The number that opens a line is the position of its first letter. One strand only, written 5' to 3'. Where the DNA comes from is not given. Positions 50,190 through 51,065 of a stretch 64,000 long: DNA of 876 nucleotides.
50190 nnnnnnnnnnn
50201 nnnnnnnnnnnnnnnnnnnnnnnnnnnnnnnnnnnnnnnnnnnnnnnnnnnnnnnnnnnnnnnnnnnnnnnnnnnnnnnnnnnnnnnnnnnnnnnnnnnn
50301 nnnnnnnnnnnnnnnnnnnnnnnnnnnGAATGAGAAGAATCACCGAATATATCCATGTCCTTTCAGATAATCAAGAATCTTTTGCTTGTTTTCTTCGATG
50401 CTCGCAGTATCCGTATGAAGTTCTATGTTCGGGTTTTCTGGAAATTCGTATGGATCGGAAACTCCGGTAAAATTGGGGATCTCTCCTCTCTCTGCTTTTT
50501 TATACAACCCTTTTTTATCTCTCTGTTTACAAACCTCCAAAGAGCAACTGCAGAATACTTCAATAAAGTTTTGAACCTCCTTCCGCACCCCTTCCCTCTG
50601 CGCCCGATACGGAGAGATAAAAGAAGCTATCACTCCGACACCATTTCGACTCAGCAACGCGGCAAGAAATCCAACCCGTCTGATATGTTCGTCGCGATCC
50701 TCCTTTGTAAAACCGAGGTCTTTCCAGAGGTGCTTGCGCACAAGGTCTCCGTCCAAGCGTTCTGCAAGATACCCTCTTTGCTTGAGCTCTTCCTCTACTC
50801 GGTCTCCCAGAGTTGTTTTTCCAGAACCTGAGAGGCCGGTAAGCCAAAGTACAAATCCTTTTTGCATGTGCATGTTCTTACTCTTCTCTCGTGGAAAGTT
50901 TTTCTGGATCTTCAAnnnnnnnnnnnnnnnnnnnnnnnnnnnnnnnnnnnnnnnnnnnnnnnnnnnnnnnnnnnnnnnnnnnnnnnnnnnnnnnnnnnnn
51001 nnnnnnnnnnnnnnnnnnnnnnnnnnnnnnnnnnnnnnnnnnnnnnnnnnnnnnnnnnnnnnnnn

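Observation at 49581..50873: Sulfotransferase plus APS kinase inside the glycan locus: PAPS-dependent sulfation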

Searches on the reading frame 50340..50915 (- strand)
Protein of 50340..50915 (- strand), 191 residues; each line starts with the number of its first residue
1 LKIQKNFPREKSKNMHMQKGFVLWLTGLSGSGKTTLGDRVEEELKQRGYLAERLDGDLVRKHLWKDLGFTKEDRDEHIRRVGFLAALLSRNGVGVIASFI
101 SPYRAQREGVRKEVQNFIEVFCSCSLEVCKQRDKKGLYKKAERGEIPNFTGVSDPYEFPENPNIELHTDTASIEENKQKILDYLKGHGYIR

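Call 3: search_protein_families(library=pfam, proteins=[window:50340-50915:-], max_evalue=0.01)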
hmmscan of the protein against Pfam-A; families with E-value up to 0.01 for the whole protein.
window:50340-50915:- (191 aa): 8 families
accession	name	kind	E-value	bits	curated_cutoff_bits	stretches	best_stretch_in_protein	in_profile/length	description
PF01583.26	APS_kinase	-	5.8e-61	205.4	21.1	1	19-166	1-151/152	Adenylylsulphate kinase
PF13671.12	AAA_33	-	1.9e-10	41.6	27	1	22-135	1-117/143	AAA domain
PF13238.12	AAA_18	-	4.7e-05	24.3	29.4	1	25-142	3-117/128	AAA domain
PF03266.21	NTPase_1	-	0.0015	18.8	23.9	1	24-50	3-29/168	NTPase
PF13401.12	AAA_22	-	0.0041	17.9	27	1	23-55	8-33/130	AAA domain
PF24883.2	NPHP3_N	-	0.0043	17.7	24.8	1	19-48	21-50/164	Nephrocystin 3, N-terminal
PF00005.33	ABC_tran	-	0.0049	17.9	25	1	14-50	5-42/137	ABC transporter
PF07693.20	KAP_NTPase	-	0.005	16.6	20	1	14-75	14-48/293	KAP family P-loop domain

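Call 4: search_protein_families(library=ncbifam, proteins=[window:50340-50915:-], max_evalue=0.01)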
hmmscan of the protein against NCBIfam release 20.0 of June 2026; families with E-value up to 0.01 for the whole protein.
window:50340-50915:- (191 aa): 14 families
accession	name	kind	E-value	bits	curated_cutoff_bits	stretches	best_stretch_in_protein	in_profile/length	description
NF002059.0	PRK00889.1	subfamily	2.9e-73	245.3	244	1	17-190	2-175/177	adenylyl-sulfate kinase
TIGR00455.1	apsK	equivalog_domain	6.1e-71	237.9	138.7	1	9-184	7-184/184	adenylyl-sulfate kinase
NF003013.0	PRK03846.1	subfamily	6.5e-64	215.3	163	1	8-190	16-200/202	adenylyl-sulfate kinase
NF004040.0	PRK05537.1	equivalog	7.3e-62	209.6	669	1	12-191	388-571/572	bifunctional sulfate adenylyltransferase/adenylylsulfate kinase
NF004035.0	PRK05506.1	subfamily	2.6e-58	197.8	715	1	9-187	449-629/632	bifunctional sulfate adenylyltransferase subunit 1/adenylylsulfate kinase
NF004041.0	PRK05541.1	subfamily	3.9e-34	118.2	127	1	17-185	4-171/176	adenylyl-sulfate kinase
TIGR03574.1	selen_PSTK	equivalog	7.1e-07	28.9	290.5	1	23-183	2-156/249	L-seryl-tRNA(Sec) kinase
NF005807.0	PRK07667.1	equivalog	0.00016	21.3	221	1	15-49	12-46/193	kinase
TIGR01313.1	therm_gnt_kin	subfamily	0.0021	17.8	113.75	1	25-138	3-119/164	gluconokinase, GntK/IdnK-type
NF011056.0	PRK14489.1-1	equivalog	0.0023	17.1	379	1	20-51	203-234/363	bifunctional molybdenum cofactor guanylyltransferase MobA/molybdopterin-guanine dinucleotide biosynthesis adaptor protein MobB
NF010248.0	PRK13695.1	equivalog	0.0027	17.4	156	0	23-51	6-34/180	NTPase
TIGR00176.1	mobB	equivalog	0.0041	17.2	76.2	1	22-50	1-29/155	molybdopterin-guanine dinucleotide biosynthesis protein B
TIGR02673.1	FtsE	equivalog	0.0084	15.8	264.85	0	11-37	19-45/214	cell division ATP-binding protein FtsE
TIGR03608.1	L_ocin_972_ABC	subfamily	0.0089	15.5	254.85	0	12-36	16-40/206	putative bacteriocin export ABC transporter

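Call 14: find_homologous_proteins(query=window:50340-50873:-, max_evalue=1e-10)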
Query window:50340-50873:- (177 aa): 7988 proteins with E <= 1e-10 among 8000 candidates; the best 120 are listed.
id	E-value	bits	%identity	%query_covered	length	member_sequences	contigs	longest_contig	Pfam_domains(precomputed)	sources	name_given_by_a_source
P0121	1.4e-113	395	100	99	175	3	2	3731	PF13671.13,PF01583.27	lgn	-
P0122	1.4e-100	352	87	99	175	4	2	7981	PF13671.13,PF13238.13,PF01583.27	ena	-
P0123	3.2e-76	273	69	98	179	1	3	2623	PF13671.13,PF01583.27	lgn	-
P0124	7.2e-72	259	66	98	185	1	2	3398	PF01583.27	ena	-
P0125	2.2e-71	257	66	98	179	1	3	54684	PF01583.27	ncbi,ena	-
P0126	2.7e-71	257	66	98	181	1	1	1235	PF13671.13,PF01583.27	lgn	-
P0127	4.1e-71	256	65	98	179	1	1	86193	PF13671.13,PF08433.17,PF01583.27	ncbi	ncbi:MAG: adenylyl-sulfate kinase [Candidatus Nealsonbacteria bacterium]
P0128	6.5e-68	246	68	95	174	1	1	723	PF13671.13,PF01583.27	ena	-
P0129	1.3e-67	245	66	99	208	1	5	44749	PF13671.13,PF13238.13,PF01583.27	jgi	jgi:adenylyl-sulfate kinase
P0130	5.6e-67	243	68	97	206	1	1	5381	PF13671.13,PF13238.13,PF01583.27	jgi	-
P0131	6.5e-67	243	66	99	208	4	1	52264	PF13671.13,PF13238.13,PF01583.27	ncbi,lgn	-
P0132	9.5e-67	242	66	99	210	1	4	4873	PF13671.13,PF13238.13,PF01583.27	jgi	jgi:adenylylsulfate kinase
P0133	1.0e-66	242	68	97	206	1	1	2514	PF13671.13,PF13238.13,PF01583.27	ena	-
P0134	1.3e-66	242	66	99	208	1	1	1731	PF13671.13,PF13238.13,PF01583.27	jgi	jgi:adenylylsulfate kinase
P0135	1.3e-66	242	66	99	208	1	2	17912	PF13671.13,PF13238.13,PF01583.27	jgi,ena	jgi:adenylylsulfate kinase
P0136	1.7e-66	241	66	98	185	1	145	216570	PF13671.13,PF13238.13,PF01583.27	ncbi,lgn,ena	ncbi:MAG: adenylyl-sulfate kinase [Aggregatilineales bacterium]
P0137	1.7e-66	241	66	98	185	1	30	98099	PF13671.13,PF13238.13,PF01583.27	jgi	jgi:adenylyl-sulfate kinase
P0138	1.7e-66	241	66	98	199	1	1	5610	PF13671.13,PF13238.13,PF01583.27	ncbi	-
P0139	2.3e-66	241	66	98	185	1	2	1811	PF13671.13,PF13238.13,PF01583.27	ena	-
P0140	2.3e-66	241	66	98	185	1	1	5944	PF13671.13,PF13238.13,PF01583.27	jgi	-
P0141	2.4e-66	241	66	99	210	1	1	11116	PF13671.13,PF13238.13,PF01583.27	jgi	jgi:adenylylsulfate kinase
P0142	3.6e-66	240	66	98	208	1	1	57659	PF13671.13,PF13238.13,PF01583.27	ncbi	-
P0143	3.7e-66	240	65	89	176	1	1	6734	PF08433.17,PF01583.27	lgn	-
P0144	3.9e-66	240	67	97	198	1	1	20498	PF13671.13,PF13238.13,PF01583.27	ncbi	-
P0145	4.2e-66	240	66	99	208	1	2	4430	PF13671.13,PF13238.13,PF01583.27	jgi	jgi:adenylylsulfate kinase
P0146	4.3e-66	240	67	98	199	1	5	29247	PF13671.13,PF13238.13,PF01583.27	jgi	jgi:adenylylsulfate kinase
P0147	5.5e-66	240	66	99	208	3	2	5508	PF13671.13,PF13238.13,PF01583.27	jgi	jgi:adenylylsulfate kinase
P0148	8.3e-66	239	65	98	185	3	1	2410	PF13671.13,PF13238.13,PF01583.27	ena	-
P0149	1.1e-65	239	64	99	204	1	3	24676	PF13671.13,PF01583.27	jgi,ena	-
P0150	1.1e-65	239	66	98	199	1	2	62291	PF13671.13,PF13238.13,PF01583.27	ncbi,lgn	-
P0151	1.2e-65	238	67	98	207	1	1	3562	PF13671.13,PF13238.13,PF01583.27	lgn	-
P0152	1.5e-65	238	67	98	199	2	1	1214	PF13671.13,PF13238.13,PF01583.27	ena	-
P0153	1.7e-65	238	65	99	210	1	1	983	PF13671.13,PF13238.13,PF01583.27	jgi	jgi:adenylylsulfate kinase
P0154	1.9e-65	238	65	98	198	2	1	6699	PF13671.13,PF13238.13,PF01583.27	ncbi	ncbi:MAG: adenylyl-sulfate kinase [Anaerolineae bacterium]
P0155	2.8e-65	237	65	94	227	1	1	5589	PF13671.13,PF08433.17,PF01583.27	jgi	-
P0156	2.9e-65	237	65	94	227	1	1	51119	PF13671.13,PF08433.17,PF01583.27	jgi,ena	-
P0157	3.3e-65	237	64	98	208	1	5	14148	PF13671.13,PF13238.13,PF01583.27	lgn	-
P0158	3.5e-65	237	66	97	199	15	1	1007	PF13671.13,PF13238.13,PF01583.27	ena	-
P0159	3.9e-65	237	63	99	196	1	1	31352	PF13671.13,PF08433.17,PF01583.27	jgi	jgi:adenylyl-sulfate kinase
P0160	4.2e-65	237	65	99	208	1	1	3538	PF13671.13,PF13238.13,PF01583.27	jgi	jgi:adenylyl-sulfate kinase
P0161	4.6e-65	237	64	98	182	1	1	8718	PF13671.13,PF13238.13,PF01583.27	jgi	-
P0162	4.9e-65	236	66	97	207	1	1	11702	PF13671.13,PF13238.13,PF01583.27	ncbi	-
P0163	5.1e-65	236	66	98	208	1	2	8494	PF13671.13,PF13238.13,PF01583.27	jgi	jgi:adenylylsulfate kinase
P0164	5.2e-65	236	63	99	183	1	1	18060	PF13671.13,PF01583.27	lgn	-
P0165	5.2e-65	236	64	98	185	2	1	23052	PF13671.13,PF13238.13,PF01583.27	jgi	jgi:adenylyl-sulfate kinase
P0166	5.4e-65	236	65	94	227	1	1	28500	PF13671.13,PF08433.17,PF01583.27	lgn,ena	-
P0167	5.5e-65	236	66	98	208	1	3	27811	PF13671.13,PF13238.13,PF01583.27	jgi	jgi:adenylyl-sulfate kinase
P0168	5.6e-65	236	66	97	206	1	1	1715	PF13671.13,PF13238.13,PF01583.27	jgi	-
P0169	6.3e-65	236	65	98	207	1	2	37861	PF13671.13,PF13238.13,PF01583.27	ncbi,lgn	-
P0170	6.4e-65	236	65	98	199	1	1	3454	PF13671.13,PF13238.13,PF01583.27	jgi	jgi:adenylylsulfate kinase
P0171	6.6e-65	236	66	97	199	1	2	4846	PF13671.13,PF13238.13,PF01583.27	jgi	jgi:adenylyl-sulfate kinase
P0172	7.2e-65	236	63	98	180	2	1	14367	PF13671.13,PF08433.17,PF01583.27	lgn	-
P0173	7.4e-65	236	64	98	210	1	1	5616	PF13671.13,PF13238.13,PF01583.27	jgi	jgi:adenylyl-sulfate kinase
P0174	8.0e-65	236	64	98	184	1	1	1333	PF13671.13,PF01583.27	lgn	-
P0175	8.6e-65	236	65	98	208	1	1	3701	PF13671.13,PF13238.13,PF01583.27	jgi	jgi:adenylylsulfate kinase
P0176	1.1e-64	235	62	97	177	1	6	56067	PF13671.13,PF08433.17,PF13238.13,PF01583.27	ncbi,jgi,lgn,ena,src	-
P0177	1.2e-64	235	62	98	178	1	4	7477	PF13671.13,PF13238.13,PF01583.27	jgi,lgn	jgi:adenylylsulfate kinase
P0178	1.2e-64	235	66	97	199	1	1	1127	PF13671.13,PF13238.13,PF01583.27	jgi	jgi:adenylylsulfate kinase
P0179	1.3e-64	235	65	98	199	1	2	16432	PF13671.13,PF13238.13,PF01583.27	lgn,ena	-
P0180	1.4e-64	235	65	98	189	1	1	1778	PF13671.13,PF13238.13,PF01583.27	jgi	jgi:adenylyl-sulfate kinase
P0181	1.6e-64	235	66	97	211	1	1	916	PF13671.13,PF13238.13,PF01583.27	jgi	-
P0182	1.6e-64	235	63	98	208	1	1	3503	PF13671.13,PF13238.13,PF01583.27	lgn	-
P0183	1.7e-64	235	65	98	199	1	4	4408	PF13671.13,PF13238.13,PF01583.27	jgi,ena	-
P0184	2.0e-64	234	62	99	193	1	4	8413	PF13671.13,PF01583.27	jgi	jgi:adenylylsulfate kinase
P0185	2.1e-64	234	65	98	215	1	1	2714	PF13671.13,PF13238.13,PF01583.27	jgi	jgi:adenylyl-sulfate kinase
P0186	2.3e-64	234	63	98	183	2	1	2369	PF13671.13,PF13238.13,PF01583.27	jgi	jgi:adenylyl-sulfate kinase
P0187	2.5e-64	234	64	98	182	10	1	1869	PF13671.13,PF08433.17,PF13238.13,PF01583.27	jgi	jgi:adenylyl-sulfate kinase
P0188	2.6e-64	234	66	98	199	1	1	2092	PF24883.3,PF00005.34,PF13671.13,PF13238.13,PF01583.27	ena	-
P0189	2.6e-64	234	65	98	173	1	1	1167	PF13671.13,PF08433.17,PF01583.27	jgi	-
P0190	2.6e-64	234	65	98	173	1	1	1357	PF13671.13,PF08433.17,PF01583.27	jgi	-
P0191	2.6e-64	234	66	98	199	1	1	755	PF13671.13,PF13238.13,PF01583.27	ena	-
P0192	3.1e-64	234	65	98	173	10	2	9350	PF13671.13,PF08433.17,PF01583.27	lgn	-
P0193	3.2e-64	234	65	97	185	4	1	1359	PF13671.13,PF13238.13,PF01583.27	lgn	-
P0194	3.4e-64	234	66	97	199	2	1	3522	PF13671.13,PF13238.13,PF01583.27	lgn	-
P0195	3.6e-64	234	65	98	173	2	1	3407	PF13671.13,PF08433.17,PF01583.27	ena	-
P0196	4.1e-64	233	66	97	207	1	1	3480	PF13671.13,PF13238.13,PF01583.27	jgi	jgi:adenylyl-sulfate kinase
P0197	4.6e-64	233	63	99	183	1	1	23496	PF13671.13,PF08433.17,PF13238.13,PF01583.27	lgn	-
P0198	4.6e-64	233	63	98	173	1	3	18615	PF03266.22,PF13671.13,PF08433.17,PF13238.13,PF01583.27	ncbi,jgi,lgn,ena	-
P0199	4.6e-64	233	64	99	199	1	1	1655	PF13671.13,PF13238.13,PF01583.27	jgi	-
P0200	4.6e-64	233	63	98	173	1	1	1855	PF03266.22,PF13671.13,PF08433.17,PF13238.13,PF01583.27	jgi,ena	-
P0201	4.6e-64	233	66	97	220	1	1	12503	PF13671.13,PF13238.13,PF01583.27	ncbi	-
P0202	4.7e-64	233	60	98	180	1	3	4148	PF13671.13,PF01583.27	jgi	jgi:adenylyl-sulfate kinase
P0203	4.8e-64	233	58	98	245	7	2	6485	PF09834.15,PF13671.13,PF08433.17,PF01583.27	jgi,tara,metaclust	tara:strand:+ start:382 stop:1119 length:738 start_codon:yes stop_codon:yes gene_type:complete|metac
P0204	5.2e-64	233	65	97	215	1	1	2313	PF13671.13,PF13238.13,PF01583.27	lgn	-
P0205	5.2e-64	233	65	97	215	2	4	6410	PF13671.13,PF13238.13,PF01583.27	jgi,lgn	jgi:adenylyl-sulfate kinase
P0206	5.2e-64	233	62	98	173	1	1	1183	PF03266.22,PF13671.13,PF08433.17,PF13238.13,PF01583.27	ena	-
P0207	5.4e-64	233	65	98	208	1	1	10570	PF13671.13,PF13238.13,PF01583.27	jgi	-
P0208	5.5e-64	233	65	98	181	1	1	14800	PF13671.13,PF08433.17,PF13238.13,PF01583.27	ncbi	-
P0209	5.5e-64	233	65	98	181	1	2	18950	PF13671.13,PF08433.17,PF13238.13,PF01583.27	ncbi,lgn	-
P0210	5.7e-64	233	64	97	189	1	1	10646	PF01656.30,PF13671.13,PF01583.27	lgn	-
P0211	5.7e-64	233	66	98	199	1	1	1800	PF00005.34,PF13671.13,PF13238.13,PF01583.27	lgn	-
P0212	6.2e-64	233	65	98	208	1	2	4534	PF13671.13,PF13238.13,PF01583.27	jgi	jgi:adenylyl-sulfate kinase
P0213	6.3e-64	233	64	98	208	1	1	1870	PF13671.13,PF13238.13,PF01583.27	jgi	jgi:adenylyl-sulfate kinase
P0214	6.4e-64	233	61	99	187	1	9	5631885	PF13671.13,PF13238.13,PF01583.27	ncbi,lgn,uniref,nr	ncbi:adenylyl-sulfate kinase [Phototrophicus methaneseepsis]|uniref:Adenylyl-sulfate kinase n=1 Tax=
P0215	6.9e-64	233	59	98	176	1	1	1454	PF13671.13,PF08433.17,PF13238.13,PF01583.27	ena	-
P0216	7.1e-64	233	65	98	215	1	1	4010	PF13671.13,PF13238.13,PF01583.27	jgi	jgi:adenylyl-sulfate kinase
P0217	7.2e-64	233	62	99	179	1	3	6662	PF01583.27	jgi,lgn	jgi:adenylyl-sulfate kinase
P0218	7.8e-64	233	66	97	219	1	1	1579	PF13671.13,PF13238.13,PF01583.27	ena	-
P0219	7.9e-64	233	64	98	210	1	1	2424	PF13671.13,PF13238.13,PF01583.27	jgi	jgi:adenylyl-sulfate kinase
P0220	8.0e-64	232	66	98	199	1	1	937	PF00005.34,PF13671.13,PF13238.13,PF01583.27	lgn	-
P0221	8.5e-64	232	63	98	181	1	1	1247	PF13671.13,PF01583.27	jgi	jgi:adenylyl-sulfate kinase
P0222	8.5e-64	232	62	98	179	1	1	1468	PF13671.13,PF13238.13,PF01583.27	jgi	jgi:adenylyl-sulfate kinase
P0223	8.6e-64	232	63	98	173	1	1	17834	PF03266.22,PF13671.13,PF08433.17,PF13238.13,PF01583.27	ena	-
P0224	8.6e-64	232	65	97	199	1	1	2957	PF13671.13,PF13238.13,PF01583.27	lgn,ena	-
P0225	8.6e-64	232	63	98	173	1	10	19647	PF03266.22,PF13671.13,PF08433.17,PF13238.13,PF01583.27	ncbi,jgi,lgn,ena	-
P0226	8.7e-64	232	64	97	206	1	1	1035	PF13671.13,PF13238.13,PF01583.27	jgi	-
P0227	8.8e-64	232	64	98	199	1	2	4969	PF13671.13,PF13238.13,PF01583.27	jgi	jgi:adenylylsulfate kinase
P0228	8.9e-64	232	64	97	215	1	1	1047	PF13671.13,PF13238.13,PF01583.27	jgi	jgi:adenylyl-sulfate kinase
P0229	9.0e-64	232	63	99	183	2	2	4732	PF13671.13,PF01583.27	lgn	-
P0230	9.1e-64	232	65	97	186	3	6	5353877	PF13671.13,PF13238.13,PF01583.27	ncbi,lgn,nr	ncbi:MAG: adenylyl-sulfate kinase [Anaerolineales bacterium]|nr:MAG: adenylyl-sulfate kinase [Anaero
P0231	9.1e-64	232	65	97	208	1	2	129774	PF13671.13,PF13238.13,PF01583.27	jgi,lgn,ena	-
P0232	9.2e-64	232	65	98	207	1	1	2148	PF13671.13,PF13238.13,PF01583.27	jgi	jgi:adenylyl-sulfate kinase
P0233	9.3e-64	232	63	98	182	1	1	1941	PF13671.13,PF13238.13,PF01583.27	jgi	jgi:adenylylsulfate kinase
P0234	1.0e-63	232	66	97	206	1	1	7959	PF13671.13,PF13238.13,PF01583.27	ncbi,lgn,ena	-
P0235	1.1e-63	232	58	98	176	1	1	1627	PF13671.13,PF08433.17,PF01583.27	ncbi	-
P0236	1.1e-63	232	66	97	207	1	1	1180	PF13671.13,PF13238.13,PF01583.27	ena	-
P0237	1.1e-63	232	64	98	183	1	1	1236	PF13671.13,PF13238.13,PF01583.27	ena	-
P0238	1.2e-63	232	65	97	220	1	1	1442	PF13671.13,PF13238.13,PF01583.27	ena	-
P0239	1.2e-63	232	62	98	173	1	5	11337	PF03266.22,PF13671.13,PF08433.17,PF13238.13,PF01583.27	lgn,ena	-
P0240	1.2e-63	232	65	97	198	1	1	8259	PF13671.13,PF13238.13,PF01583.27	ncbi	-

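Call 16: find_encoding_contigs(protein=P0127, flank=10000, max_places=3)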
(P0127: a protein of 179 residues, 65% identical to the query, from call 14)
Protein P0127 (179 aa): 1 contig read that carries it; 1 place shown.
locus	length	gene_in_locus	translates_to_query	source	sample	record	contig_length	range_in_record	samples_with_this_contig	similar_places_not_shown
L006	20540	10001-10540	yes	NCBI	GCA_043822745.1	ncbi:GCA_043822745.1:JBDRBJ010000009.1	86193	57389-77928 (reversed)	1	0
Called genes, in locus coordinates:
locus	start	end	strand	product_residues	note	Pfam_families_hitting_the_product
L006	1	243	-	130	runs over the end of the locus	PF08973:TM1506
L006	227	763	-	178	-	PF07694:5TM-5TMR_LYT (weak), PF12822:ECF_trnsprt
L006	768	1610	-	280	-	PF00491:Arginase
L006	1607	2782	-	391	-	PF01916:DS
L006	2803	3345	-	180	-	PF01862:PvlArgDC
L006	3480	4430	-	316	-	PF01565:FAD_binding_4, PF02873:MurB_C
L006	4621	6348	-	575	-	-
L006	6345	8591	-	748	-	PF13176:TPR_7 (faint), PF04932:Wzy_C, PF14559:TPR_19 (weak), PF00515:TPR_1 (weak), PF07719:TPR_2 (weak), PF13181:TPR_8 (weak), PF13431:TPR_17 (weak), PF14559:TPR_19 (weak), +6 more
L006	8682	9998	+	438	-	PF02397:Bac_transf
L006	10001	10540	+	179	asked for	PF01583:APS_kinase, PF08433:KTI12, PF13671:AAA_33 (weak)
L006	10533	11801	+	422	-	PF01943:Polysacc_synt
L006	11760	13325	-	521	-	PF05159:Capsule_synth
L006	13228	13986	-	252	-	PF01261:AP_endonuc_2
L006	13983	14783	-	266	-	PF00977:His_biosynth, PF01207:Dus (weak), PF05690:ThiG (faint)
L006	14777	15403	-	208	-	PF00117:GATase, PF07685:GATase_3 (weak), PF01174:SNO, PF07722:Peptidase_C26 (weak)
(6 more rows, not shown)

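Call 17: find_encoding_contigs(protein=P0125, flank=10000, max_places=3)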
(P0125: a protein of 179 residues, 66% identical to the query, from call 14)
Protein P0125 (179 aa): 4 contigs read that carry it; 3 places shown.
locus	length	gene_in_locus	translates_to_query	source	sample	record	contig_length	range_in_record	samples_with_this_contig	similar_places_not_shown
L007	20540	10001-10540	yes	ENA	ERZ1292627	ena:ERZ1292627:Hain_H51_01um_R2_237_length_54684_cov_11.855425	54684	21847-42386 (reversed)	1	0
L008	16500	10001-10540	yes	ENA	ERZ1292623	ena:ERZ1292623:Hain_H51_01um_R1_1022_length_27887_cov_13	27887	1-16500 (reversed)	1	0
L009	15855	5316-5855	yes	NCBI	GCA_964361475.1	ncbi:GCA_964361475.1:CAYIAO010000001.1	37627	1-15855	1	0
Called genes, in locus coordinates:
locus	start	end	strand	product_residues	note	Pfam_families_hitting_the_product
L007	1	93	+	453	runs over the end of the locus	PF00534:Glycos_transf_1, PF13524:Glyco_trans_1_2 (weak)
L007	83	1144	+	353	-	PF00534:Glycos_transf_1 (weak)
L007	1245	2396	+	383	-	PF13477:Glyco_trans_4_2, PF13439:Glyco_transf_4, PF13579:Glyco_trans_4_4 (weak), PF00534:Glycos_transf_1, PF13692:Glyco_trans_1_4, PF13524:Glyco_trans_1_2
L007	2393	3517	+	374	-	PF02540:NAD_synthase (faint)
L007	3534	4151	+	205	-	PF00117:GATase, PF01174:SNO (weak)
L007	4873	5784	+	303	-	PF13439:Glyco_transf_4, PF13477:Glyco_trans_4_2, PF13579:Glyco_trans_4_4 (weak), PF00534:Glycos_transf_1, PF13692:Glyco_trans_1_4, PF13524:Glyco_trans_1_2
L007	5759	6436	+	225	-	PF13489:Methyltransf_23 (faint), PF05175:MTS (weak), PF07021:MetW, PF02390:Methyltransf_4 (weak), PF13847:Methyltransf_31, PF08241:Methyltransf_11, PF08242:Methyltransf_12, PF13649:Methyltransf_25, +1 more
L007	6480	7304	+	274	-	PF03721:UDPG_MGDP_dh_N, PF00984:UDPG_MGDP_dh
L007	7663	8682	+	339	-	PF00155:Aminotran_1_2, PF00266:Aminotran_5 (weak), PF01041:DegT_DnrJ_EryC1, PF01053:Cys_Met_Meta_PP, PF01212:Beta_elim_lyase (weak)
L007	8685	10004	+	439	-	-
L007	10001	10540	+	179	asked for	PF01583:APS_kinase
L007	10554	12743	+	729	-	PF00224:PK, PF14306:PUA_2, PF01747:ATP-sulfurylase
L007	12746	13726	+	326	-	PF00685:Sulfotransfer_1, PF13469:Sulfotransfer_3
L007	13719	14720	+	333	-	PF00535:Glycos_transf_2, PF13641:Glyco_tranf_2_3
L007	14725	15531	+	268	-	PF13489:Methyltransf_23, PF01209:Ubie_methyltran, PF02353:CMAS, PF13847:Methyltransf_31, PF08241:Methyltransf_11, PF08242:Methyltransf_12, PF13649:Methyltransf_25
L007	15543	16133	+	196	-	PF02397:Bac_transf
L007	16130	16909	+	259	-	PF00456:Transketolase_N, PF13292:DXP_synthase_N, PF00676:E1_dh (weak)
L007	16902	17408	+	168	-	PF02779:Transket_pyr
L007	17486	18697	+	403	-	PF01041:DegT_DnrJ_EryC1, PF01053:Cys_Met_Meta_PP (faint)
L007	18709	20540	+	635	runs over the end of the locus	PF13727:CoA_binding_3, PF01370:Epimerase, PF02719:Polysacc_synt_2, PF04321:RmlD_sub_bind, PF01073:3Beta_HSD, PF16363:GDP_Man_Dehyd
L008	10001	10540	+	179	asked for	PF01583:APS_kinase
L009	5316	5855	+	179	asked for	PF01583:APS_kinase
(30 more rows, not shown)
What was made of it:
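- DegT - PglF-like (call 17). The syntenic CPR locus L007 has Sat exactly between cysC and the sulfotransferase, so sat appears to have been lost from this position (call 17). Sat is missing where a related locus has it (call 17).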
